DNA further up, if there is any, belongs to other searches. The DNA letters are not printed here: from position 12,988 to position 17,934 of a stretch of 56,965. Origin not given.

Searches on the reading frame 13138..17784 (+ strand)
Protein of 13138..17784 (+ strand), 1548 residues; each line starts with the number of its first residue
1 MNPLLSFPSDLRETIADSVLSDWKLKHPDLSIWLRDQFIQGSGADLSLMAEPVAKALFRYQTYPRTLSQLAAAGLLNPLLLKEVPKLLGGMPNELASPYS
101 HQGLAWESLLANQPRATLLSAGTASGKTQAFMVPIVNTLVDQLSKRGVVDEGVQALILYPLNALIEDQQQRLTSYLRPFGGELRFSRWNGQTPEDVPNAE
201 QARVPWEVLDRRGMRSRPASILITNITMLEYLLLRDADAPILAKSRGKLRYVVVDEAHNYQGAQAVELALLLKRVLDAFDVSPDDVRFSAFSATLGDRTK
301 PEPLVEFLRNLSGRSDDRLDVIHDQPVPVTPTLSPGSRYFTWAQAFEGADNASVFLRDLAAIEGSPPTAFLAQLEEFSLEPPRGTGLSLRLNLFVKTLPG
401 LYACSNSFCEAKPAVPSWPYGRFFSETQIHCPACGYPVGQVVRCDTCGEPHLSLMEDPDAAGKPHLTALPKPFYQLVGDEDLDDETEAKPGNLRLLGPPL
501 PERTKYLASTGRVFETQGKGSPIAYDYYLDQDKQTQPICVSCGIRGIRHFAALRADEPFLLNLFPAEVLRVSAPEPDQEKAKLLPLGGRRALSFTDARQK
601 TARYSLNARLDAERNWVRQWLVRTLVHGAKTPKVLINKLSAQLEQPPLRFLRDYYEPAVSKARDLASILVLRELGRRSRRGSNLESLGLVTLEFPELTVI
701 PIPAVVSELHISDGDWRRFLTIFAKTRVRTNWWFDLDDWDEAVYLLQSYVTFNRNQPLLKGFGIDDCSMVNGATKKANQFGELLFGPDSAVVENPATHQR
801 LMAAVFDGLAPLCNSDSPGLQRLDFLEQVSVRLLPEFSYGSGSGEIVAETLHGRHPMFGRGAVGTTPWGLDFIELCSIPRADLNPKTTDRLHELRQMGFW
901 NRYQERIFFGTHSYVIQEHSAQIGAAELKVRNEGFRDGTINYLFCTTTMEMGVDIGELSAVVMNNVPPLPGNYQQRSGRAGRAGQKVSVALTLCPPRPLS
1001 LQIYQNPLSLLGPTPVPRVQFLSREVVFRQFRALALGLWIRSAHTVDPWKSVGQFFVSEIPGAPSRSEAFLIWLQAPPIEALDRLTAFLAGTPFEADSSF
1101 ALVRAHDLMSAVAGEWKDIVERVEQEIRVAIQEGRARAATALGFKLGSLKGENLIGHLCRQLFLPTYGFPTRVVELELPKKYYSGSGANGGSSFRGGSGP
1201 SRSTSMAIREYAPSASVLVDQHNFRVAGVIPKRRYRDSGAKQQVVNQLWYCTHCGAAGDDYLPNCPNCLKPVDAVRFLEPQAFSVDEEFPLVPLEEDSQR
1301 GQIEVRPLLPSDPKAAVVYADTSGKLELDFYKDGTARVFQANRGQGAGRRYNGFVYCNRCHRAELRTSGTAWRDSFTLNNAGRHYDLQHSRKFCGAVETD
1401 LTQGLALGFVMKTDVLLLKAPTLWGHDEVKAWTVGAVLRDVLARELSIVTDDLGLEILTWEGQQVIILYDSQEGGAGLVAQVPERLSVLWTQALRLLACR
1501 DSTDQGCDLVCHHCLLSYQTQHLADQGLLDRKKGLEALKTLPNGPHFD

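Call 10: search_protein_families(library=pfam, proteins=[window:13138-17784:+], max_evalue=0.01)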
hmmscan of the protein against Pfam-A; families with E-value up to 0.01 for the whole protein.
window:13138-17784:+ (1548 aa): 4 families
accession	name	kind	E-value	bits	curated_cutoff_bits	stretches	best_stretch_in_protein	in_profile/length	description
PF00270.35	DEAD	-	1.3e-20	74.3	26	1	100-296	2-161/167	DEAD/DEAH box helicase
PF00271.37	Helicase_C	-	2.6e-11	44.2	23.5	1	913-984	39-110/110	Helicase conserved C-terminal domain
PF09369.15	MZB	-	7.8e-10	39.8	24.2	1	1436-1515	3-80/80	MrfA Zn-binding domain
PF04851.21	ResIII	-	0.0032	17.9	22.5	1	100-264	6-141/164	Type III restriction enzyme, res subunit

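Call 67: search_protein_families(library=padloc, proteins=[window:13138-17784:+], max_evalue=0.001)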
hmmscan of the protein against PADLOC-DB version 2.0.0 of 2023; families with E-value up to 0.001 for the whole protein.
window:13138-17784:+ (1548 aa): 26 families (the best 25 are shown)
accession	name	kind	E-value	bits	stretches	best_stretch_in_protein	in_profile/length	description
PDLC00037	DruE3|DruE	-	1.7e-292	972.4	4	887-1539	1004-1673/2055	SNF2 family N-terminal domain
PDLC00035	DruE3|DruE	-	2.1e-217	723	4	9-329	12-334/1460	SNF2 family N-terminal domain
PDLC00036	DruE3|DruE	-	7.3e-188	624.8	4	891-1540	1001-1650/2023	SNF2 family N-terminal domain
PDLC00013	DruE1|DruE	-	3.5e-122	407.7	4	937-1539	1080-1674/1776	SNF2 family N-terminal domain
PDLC00015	DruE2|DruE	-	4e-85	284.7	5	940-1541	1171-1772/1887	SNF2 family N-terminal domain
PDLC00014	DruE2|DruE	-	2.3e-83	278.6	5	939-1541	1199-1810/1928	SNF2 family N-terminal domain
PDLC00051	DruE4|DruE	-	3.2e-77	258.4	5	939-1541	1124-1714/1829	SNF2 family N-terminal domain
PDLC03960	SngC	-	2.6e-29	100.5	2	112-314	38-211/720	-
PDLC02503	BrxHI|BrxHII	-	9.2e-21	71.8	2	102-314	29-210/698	BrxHI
PDLC02896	DpdJ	-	3.6e-19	66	2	108-178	174-242/1487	DpdJ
PDLC02501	BrxHI|BrxHII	-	2.1e-18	63.9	2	116-330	40-223/925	BrxHI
PDLC02569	DrmA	-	6.1e-12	42.1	2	109-173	415-479/1095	DrmA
PDLC02897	DpdJ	-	7.9e-12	41.8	1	79-278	81-271/1570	DpdJ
PDLC02570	DrmA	-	2.1e-10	37.6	1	935-1011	577-652/851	DrmA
PDLC00937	Cas3d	-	2.8e-08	31.4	1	101-277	1-174/357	"CRISPR-associated helicase Cas3, subtype CYANO"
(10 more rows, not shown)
